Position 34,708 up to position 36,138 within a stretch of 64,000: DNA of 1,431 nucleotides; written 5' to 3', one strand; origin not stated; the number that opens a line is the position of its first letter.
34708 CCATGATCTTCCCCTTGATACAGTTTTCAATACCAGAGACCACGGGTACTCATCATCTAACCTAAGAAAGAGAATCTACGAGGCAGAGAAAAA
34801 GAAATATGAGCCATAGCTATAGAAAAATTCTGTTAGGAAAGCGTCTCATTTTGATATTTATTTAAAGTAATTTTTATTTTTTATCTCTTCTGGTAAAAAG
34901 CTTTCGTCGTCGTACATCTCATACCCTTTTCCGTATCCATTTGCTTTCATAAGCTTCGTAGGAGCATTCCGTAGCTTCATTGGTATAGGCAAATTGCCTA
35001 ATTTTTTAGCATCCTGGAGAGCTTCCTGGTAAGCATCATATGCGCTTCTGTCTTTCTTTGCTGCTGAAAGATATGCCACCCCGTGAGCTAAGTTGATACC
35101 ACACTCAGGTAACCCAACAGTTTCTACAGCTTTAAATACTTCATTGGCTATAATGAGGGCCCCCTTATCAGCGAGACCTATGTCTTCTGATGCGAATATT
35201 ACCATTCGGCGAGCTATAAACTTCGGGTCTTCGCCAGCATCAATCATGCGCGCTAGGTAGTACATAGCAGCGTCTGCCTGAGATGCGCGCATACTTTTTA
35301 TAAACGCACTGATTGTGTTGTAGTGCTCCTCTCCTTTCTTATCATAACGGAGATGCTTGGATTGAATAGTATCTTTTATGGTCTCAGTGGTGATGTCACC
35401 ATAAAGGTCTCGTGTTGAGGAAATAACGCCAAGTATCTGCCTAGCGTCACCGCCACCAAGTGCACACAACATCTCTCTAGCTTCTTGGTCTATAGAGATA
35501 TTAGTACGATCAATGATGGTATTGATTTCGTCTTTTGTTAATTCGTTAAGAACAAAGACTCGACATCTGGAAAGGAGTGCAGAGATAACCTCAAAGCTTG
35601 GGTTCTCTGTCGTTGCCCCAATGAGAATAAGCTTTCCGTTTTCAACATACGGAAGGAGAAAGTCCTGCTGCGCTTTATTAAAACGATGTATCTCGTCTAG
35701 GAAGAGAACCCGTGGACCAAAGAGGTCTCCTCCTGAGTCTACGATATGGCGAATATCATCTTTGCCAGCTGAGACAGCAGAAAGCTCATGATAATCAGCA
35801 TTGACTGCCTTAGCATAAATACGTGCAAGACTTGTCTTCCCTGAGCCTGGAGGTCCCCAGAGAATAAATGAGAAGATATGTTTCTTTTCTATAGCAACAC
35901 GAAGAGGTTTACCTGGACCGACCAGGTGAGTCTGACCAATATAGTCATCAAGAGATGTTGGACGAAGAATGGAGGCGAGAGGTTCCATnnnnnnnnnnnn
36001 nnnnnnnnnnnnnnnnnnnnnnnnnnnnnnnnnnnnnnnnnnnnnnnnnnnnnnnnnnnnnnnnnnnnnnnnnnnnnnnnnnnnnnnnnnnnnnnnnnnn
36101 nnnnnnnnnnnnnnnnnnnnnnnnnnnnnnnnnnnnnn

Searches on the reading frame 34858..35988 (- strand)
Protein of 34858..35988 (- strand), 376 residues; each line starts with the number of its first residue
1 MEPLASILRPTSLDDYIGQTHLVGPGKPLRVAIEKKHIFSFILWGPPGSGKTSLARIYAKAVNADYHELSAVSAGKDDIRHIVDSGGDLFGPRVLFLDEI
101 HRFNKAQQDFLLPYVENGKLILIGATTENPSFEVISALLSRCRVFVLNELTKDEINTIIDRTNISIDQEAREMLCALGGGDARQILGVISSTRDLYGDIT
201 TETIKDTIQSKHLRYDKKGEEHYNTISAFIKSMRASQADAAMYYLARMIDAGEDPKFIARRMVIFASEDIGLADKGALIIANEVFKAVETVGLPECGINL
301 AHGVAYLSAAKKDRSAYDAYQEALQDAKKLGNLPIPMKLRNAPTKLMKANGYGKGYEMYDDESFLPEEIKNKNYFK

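Call 9: search_protein_families(library=pfam, proteins=[window:34858-35988:-])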
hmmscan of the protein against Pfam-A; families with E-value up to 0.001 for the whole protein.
window:34858-35988:- (376 aa): 11 families
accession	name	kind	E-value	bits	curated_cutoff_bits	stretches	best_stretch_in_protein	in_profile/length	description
PF12002.13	MgsA_C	-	1.9e-48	164.9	27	1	236-375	2-148/167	MgsA AAA+ ATPase C terminal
PF16193.11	AAA_assoc_2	-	9e-21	74.4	34.3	1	162-234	3-81/81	AAA C-terminal domain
PF00004.35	AAA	-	3.1e-15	57.2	21.2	1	42-146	2-127/131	ATPase family associated with various cellular activities (AAA)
PF05496.18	RuvB_N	-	6.8e-14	52.4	27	1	8-125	1-119/159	Holliday junction DNA helicase RuvB P-loop domain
PF07728.20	AAA_5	-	1.3e-08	35.4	22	1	41-128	2-103/139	AAA domain (dynein-related subfamily)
PF13191.12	AAA_16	-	1.7e-05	25.8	32.6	0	40-65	26-51/167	AAA ATPase domain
PF01078.27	Mg_chelatase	-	2.8e-05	24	20.3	0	29-58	15-42/207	Magnesium chelatase, subunit ChlI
PF00158.32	Sigma54_activat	-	8.8e-05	22.7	20.2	0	94-138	96-141/168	Sigma-54 interaction domain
PF13401.12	AAA_22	-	0.00031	21.5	27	0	42-64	9-31/130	AAA domain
PF07724.20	AAA_2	-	0.00046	20.7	27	0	37-84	2-49/166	AAA domain (Cdc48 subfamily)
PF13173.12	AAA_14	-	0.00063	20.2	27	0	42-154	6-127/129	AAA domain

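Call 11: find_encoding_contigs(protein=window:34858-35988:-, flank=3000, max_places=10)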
Protein window:34858-35988:- (376 aa): no gene with exactly this product is on record in the collection.

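Call 13: find_related_loci(query=window:34858-35988:-, collection=genome_contigs, flank=4000)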
Query window:34858-35988:- (376 aa) in genome_contigs; peptide patterns used: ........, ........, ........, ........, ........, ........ (x = any residue, [..] = any of these).
600 stretches matched a pattern (row limit reached: there are more); 592 encode a relative of the query (tblastn E <= 1e-3); the best 80 are kept; 80 distinct loci.
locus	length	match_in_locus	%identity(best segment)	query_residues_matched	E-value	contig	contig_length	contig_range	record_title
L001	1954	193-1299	91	1-369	0e+0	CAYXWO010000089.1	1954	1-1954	MAG TPA_asm: uncultured Candidatus Saccharibacteria bacterium isolate SRP286056_co2_66 genome assembly, contig: NODE_113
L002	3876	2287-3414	72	1-376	0e+0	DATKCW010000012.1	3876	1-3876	MAG TPA_asm: Aridibacter sp. isolate SMAG_U14456 k141_3227305, whole genome shotgun sequence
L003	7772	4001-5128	71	1-376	0e+0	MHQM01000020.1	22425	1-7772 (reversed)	MAG: Candidatus Sungbacteria bacterium RIFCSPHIGHO2_02_FULL_52_23 rifcsphigho2_02_scaffold_29749, whole genome shotgun s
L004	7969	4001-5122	70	1-375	0e+0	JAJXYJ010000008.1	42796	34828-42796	MAG: bacterium isolate BP6.bin83 NODE_1217_length_42796_cov_1.896482, whole genome shotgun sequence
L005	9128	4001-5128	71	1-376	0e+0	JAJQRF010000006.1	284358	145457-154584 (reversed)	MAG: Pyrinomonadaceae bacterium isolate cam-2 NODE_199_length_284358_cov_9.420443, whole genome shotgun sequence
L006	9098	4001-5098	71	1-367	0e+0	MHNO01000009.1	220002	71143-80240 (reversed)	MAG: Candidatus Ryanbacteria bacterium RIFCSPHIGHO2_02_FULL_45_17b rifcsphigho2_02_scaffold_343, whole genome shotgun se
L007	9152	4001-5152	68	1-376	0e+0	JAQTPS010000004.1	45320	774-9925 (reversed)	MAG: Candidatus Paceibacterota bacterium isolate STB_121 NODE_1666_length_45320_cov_3.648596_Sandtown_B, whole genome sh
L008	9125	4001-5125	71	1-376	0e+0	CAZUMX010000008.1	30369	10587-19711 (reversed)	MAG TPA_asm: uncultured Candidatus Saccharibacteria bacterium isolate SRP278252_co2_168 genome assembly, contig: NODE_29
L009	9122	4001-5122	70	2-376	2e-180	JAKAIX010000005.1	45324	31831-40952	MAG: bacterium isolate WY3.bin51 NODE_1122_length_45324_cov_2.536120, whole genome shotgun sequence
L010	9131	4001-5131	71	1-376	2e-180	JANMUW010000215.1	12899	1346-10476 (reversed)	MAG: Acidobacteriota bacterium isolate SOY_1_B_metabat.193 SOY_1_B_k141_2828962, whole genome shotgun sequence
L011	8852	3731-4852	70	1-375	2e-180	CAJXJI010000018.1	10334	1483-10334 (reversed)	TPA_asm: uncultured bacterium isolate SRR5494785_bin.37_MetaBAT_v2.12.1_MAG genome assembly, contig: NODE_2967_length_10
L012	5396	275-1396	69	1-375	0e+0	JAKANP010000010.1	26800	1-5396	MAG: bacterium isolate WY5.bin78 NODE_2690_length_26800_cov_2.015371, whole genome shotgun sequence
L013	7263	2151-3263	70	1-367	2e-180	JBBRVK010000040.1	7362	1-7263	MAG: Candidatus Paceibacteria bacterium isolate La3_metabat2.146 La3_metabat2.146_K_679542_L_7362_cov_72.6561, whole gen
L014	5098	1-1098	71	9-375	0e+0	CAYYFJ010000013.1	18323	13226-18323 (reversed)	MAG TPA_asm: uncultured Candidatus Saccharibacteria bacterium isolate binchicken_co125_814 genome assembly, contig: NODE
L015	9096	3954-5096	69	1-375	9e-180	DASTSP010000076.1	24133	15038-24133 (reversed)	MAG TPA_asm: Candidatus Paceibacterota bacterium isolate SMAG_U2283 k141_178860, whole genome shotgun sequence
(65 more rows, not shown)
